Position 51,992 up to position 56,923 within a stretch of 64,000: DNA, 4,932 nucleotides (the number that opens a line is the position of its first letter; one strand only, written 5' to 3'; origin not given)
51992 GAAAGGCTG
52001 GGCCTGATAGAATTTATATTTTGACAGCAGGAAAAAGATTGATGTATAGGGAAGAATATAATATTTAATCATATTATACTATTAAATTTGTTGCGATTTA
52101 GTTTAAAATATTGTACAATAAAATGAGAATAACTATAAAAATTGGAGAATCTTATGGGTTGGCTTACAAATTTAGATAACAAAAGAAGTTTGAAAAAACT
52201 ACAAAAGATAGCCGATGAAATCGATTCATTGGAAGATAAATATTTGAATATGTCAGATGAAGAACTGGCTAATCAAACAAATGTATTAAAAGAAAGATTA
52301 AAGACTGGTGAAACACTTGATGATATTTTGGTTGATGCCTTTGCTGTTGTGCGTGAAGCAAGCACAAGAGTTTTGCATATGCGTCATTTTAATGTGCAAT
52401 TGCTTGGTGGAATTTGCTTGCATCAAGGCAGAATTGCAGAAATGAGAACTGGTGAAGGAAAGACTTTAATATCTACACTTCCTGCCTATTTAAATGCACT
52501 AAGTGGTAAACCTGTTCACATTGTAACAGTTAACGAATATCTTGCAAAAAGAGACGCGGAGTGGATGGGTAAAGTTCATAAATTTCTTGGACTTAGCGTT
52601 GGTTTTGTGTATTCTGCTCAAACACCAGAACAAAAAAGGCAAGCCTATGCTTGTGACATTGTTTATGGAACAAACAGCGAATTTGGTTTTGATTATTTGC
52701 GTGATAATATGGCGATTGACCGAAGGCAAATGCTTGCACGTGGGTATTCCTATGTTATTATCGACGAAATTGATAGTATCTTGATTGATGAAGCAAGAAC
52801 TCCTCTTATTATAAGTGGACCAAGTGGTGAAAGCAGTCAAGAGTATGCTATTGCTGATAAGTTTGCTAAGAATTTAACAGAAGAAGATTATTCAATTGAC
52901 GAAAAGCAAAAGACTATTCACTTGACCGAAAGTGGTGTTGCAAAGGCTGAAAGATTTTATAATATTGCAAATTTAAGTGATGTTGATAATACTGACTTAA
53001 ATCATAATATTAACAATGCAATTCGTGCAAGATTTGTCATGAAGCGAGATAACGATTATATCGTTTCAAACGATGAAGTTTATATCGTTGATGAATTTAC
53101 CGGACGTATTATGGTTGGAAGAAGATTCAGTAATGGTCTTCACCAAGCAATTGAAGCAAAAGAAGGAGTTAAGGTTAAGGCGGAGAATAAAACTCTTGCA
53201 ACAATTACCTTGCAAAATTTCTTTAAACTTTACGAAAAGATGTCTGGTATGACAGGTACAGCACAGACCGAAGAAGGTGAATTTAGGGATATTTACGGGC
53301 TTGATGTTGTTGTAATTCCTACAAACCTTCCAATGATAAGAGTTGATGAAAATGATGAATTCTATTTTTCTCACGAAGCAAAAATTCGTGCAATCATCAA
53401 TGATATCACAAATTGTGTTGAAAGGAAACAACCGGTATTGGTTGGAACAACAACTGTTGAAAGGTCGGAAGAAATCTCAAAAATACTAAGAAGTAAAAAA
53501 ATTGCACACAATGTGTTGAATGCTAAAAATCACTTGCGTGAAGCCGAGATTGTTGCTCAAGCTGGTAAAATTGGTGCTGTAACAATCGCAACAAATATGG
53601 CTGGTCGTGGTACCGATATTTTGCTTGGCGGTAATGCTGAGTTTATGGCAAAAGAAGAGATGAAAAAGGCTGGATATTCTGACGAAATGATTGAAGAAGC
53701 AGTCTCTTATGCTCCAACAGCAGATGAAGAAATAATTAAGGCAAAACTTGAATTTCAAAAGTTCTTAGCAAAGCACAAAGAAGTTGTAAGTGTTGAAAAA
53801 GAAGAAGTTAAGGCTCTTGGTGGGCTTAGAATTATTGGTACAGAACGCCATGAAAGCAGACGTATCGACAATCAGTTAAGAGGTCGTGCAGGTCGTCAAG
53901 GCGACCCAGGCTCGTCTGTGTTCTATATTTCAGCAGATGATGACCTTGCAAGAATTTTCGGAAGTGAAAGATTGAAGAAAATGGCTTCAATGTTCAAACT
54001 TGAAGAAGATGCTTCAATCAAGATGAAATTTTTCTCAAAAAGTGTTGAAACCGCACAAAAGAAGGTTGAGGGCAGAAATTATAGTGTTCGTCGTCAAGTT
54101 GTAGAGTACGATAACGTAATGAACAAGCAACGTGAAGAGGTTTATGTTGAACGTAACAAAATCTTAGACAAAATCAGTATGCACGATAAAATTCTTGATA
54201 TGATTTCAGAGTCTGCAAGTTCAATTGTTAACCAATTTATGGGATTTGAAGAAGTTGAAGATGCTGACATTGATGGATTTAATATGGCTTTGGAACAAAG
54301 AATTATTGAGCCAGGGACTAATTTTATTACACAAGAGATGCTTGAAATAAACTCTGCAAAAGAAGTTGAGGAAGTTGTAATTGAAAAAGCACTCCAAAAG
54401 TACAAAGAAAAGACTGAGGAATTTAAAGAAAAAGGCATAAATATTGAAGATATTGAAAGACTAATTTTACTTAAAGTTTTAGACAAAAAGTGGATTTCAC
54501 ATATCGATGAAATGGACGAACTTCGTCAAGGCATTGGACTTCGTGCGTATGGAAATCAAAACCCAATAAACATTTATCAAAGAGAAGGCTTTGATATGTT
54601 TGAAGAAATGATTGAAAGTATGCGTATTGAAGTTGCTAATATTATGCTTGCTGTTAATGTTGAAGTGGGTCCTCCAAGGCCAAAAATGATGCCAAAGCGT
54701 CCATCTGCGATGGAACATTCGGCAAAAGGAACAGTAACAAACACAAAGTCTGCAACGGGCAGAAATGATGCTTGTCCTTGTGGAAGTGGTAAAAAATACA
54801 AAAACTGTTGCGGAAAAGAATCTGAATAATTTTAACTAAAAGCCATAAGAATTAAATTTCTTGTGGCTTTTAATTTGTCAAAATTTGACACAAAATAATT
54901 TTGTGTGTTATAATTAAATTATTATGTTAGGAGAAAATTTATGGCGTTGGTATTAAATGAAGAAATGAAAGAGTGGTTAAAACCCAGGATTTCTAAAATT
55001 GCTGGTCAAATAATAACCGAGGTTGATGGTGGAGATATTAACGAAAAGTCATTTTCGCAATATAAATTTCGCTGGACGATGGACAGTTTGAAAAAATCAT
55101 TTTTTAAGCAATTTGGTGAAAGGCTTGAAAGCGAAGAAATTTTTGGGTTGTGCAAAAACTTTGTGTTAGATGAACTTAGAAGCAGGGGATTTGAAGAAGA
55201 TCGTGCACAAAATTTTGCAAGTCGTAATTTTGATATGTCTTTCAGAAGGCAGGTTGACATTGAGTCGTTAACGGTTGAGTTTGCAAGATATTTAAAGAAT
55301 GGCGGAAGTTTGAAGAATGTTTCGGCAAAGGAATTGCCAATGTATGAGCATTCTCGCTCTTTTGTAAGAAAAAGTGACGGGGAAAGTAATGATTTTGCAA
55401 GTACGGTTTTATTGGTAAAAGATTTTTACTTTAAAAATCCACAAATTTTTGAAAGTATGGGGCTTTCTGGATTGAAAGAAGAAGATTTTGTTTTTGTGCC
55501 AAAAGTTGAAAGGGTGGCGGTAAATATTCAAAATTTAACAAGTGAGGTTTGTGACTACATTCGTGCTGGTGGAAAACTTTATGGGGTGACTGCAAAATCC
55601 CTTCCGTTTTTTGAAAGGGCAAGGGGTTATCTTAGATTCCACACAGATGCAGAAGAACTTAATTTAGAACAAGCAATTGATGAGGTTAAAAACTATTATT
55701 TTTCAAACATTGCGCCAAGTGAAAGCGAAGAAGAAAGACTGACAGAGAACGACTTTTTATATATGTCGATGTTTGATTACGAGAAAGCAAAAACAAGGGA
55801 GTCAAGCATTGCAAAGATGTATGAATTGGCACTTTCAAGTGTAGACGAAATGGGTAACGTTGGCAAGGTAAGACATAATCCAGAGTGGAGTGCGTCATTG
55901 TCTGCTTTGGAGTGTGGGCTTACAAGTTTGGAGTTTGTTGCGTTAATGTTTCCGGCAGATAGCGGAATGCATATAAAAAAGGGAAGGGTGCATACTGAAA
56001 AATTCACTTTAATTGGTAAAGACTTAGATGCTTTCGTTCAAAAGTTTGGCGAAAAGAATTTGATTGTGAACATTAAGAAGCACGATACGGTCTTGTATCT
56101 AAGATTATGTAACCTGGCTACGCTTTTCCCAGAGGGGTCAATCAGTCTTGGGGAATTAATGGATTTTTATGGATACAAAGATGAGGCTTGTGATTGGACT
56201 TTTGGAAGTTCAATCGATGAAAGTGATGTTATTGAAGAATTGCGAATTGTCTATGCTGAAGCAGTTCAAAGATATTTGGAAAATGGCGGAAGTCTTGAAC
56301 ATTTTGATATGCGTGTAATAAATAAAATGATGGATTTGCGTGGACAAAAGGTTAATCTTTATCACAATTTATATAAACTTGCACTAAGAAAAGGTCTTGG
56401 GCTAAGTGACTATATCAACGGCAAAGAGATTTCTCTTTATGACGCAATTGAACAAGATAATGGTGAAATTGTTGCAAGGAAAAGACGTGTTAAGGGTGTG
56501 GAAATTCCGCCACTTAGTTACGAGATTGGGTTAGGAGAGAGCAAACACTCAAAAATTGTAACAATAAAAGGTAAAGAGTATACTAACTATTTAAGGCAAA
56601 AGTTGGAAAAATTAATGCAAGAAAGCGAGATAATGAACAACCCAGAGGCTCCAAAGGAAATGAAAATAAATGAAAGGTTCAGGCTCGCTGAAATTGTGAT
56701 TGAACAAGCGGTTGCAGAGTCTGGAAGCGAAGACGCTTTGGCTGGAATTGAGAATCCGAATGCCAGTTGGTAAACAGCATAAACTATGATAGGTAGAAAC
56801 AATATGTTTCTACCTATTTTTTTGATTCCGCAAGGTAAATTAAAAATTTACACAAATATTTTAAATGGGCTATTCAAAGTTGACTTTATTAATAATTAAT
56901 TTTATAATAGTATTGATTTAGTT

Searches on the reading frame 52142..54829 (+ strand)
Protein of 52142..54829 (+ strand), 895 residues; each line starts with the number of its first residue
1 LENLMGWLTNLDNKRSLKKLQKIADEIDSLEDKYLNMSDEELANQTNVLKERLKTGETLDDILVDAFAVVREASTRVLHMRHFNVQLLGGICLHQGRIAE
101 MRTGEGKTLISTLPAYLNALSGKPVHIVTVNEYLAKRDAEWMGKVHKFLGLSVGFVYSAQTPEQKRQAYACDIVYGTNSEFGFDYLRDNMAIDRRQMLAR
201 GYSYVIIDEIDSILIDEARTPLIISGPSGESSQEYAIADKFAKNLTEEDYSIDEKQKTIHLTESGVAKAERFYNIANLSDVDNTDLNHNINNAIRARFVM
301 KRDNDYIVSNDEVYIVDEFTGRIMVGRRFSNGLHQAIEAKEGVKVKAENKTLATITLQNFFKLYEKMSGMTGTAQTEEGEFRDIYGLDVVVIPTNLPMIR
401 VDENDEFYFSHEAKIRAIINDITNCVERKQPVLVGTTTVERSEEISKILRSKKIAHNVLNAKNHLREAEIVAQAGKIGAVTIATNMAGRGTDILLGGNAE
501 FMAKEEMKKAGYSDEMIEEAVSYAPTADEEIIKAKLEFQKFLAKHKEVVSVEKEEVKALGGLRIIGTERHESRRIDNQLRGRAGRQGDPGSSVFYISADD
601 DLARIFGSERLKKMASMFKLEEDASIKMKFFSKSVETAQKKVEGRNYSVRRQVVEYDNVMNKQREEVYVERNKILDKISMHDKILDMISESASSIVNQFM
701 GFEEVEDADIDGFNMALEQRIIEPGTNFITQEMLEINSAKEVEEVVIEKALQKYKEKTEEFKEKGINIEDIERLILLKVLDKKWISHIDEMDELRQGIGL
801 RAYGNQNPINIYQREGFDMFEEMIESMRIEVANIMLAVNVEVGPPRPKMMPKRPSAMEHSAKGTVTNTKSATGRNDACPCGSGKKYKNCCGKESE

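Call 5: search_protein_families(library=pfam, proteins=[window:52142-54829:+], max_evalue=0.01)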
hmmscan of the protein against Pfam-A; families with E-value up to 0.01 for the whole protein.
window:52142-54829:+ (895 aa): 6 families
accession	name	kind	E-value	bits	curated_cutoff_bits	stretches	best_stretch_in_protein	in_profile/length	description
PF07517.20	SecA_DEAD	-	3.3e-127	424.2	24.6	1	11-382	7-290/290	SecA DEAD-like domain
PF21090.3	P-loop_SecA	-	7.9e-87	290.6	27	1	397-623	1-205/205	SecA P-loop domain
PF07516.18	SecA_SW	-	2e-58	198.2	26.7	1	626-838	2-199/200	SecA Wing and Scaffold domain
PF01043.26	SecA_PP_bind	-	1.5e-39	135.4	23.5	1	231-338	2-110/110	SecA preprotein cross-linking domain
PF00270.35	DEAD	-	3.9e-11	43.4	26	1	98-215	18-131/167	DEAD/DEAH box helicase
PF02810.21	SEC-C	-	7.2e-09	35.8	20.4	1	874-892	1-19/19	SEC-C motif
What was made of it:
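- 52142..54829 (+): Housekeeping secA, the conserved upstream flank. It is not shown to be part of the system. All SecA Pfam domains plus SEC-C (call 5).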

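Call 67: list_cluster_members(proteins=[P0005, P0006, P0009, window:52142-54826:+, window:23856-27179:+, L003:3557-6226:+])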
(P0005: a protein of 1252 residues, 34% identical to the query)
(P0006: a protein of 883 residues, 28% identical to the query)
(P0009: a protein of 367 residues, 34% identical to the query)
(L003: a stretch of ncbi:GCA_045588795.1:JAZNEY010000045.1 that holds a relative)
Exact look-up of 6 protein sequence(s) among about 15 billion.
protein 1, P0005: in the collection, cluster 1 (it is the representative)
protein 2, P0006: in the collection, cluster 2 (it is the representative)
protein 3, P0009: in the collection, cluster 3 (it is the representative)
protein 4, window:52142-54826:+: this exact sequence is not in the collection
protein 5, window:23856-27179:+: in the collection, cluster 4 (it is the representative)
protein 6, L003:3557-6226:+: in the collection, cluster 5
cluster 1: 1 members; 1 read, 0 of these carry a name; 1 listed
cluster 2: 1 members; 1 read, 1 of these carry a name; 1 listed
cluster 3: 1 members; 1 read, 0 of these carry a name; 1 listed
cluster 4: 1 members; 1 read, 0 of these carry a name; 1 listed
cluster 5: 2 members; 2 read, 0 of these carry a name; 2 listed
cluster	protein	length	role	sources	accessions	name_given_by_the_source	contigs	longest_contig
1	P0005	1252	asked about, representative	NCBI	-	-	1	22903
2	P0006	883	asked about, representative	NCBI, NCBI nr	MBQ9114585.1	MAG: hypothetical protein IJY07_01480, partial [Clostridia bacterium] | hypothetical protein [Clostridia bacterium]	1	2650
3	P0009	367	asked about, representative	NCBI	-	-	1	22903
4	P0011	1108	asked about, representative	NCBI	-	-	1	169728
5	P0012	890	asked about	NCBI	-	-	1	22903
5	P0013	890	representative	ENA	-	-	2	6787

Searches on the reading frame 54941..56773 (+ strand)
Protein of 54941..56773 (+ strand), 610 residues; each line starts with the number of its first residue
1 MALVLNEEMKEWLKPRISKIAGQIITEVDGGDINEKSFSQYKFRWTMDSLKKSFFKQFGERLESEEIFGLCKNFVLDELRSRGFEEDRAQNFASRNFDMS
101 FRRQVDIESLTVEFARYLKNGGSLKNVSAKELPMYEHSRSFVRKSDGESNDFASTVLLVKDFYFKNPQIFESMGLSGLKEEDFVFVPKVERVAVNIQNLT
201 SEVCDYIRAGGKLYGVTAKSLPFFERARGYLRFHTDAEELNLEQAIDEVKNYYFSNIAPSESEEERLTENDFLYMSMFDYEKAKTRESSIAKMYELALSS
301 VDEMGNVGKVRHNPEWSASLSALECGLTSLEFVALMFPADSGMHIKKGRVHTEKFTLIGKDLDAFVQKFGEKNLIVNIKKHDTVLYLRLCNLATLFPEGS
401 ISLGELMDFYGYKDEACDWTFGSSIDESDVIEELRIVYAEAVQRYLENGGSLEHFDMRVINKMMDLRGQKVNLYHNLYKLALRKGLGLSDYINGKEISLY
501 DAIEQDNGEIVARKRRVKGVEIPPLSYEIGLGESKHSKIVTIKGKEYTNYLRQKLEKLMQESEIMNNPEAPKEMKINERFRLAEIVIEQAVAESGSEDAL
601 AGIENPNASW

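Call 5: search_protein_families(library=pfam, proteins=[window:54941-56773:+], max_evalue=0.01)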
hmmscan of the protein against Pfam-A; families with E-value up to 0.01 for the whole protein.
window:54941-56773:+ (610 aa): 0 families

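Call 7: search_protein_families(library=ncbifam, proteins=[window:54941-56773:+], max_evalue=0.1)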
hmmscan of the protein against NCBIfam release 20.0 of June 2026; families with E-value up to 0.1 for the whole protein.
window:54941-56773:+ (610 aa): 0 families

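Call 16: search_protein_families(library=phrogs, proteins=[window:54941-56773:+], max_evalue=0.01)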
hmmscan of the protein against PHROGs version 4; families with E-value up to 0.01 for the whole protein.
window:54941-56773:+ (610 aa): 0 families

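Call 76: search_protein_families(library=padloc, proteins=[window:54941-56773:+], max_evalue=0.01)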
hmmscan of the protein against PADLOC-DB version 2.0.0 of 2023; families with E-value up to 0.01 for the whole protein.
window:54941-56773:+ (610 aa): 0 families

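Call 99: search_solved_structures(query=window:54941-56773:+, max_evalue=1)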
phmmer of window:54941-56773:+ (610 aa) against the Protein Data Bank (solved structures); distinct sequences matched with E-value up to 1: 3.
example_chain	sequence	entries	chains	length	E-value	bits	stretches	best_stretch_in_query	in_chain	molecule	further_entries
2e4j_A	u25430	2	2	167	0.42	12.5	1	119-191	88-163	Prostaglandin-H2 D-isomerase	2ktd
7dpd_A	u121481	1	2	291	0.49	12.3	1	344-410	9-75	DNA helicase MCM9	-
2czt_A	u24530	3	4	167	0.77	11.7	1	120-191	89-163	Prostaglandin-H2 D-isomerase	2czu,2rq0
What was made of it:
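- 54941..56773 (+): 610-aa orphan gene with three internal repeats. It is an optional member of the locus and appears to be its own transcription unit. No family hits (calls 5, 7, 16, 76, 99).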
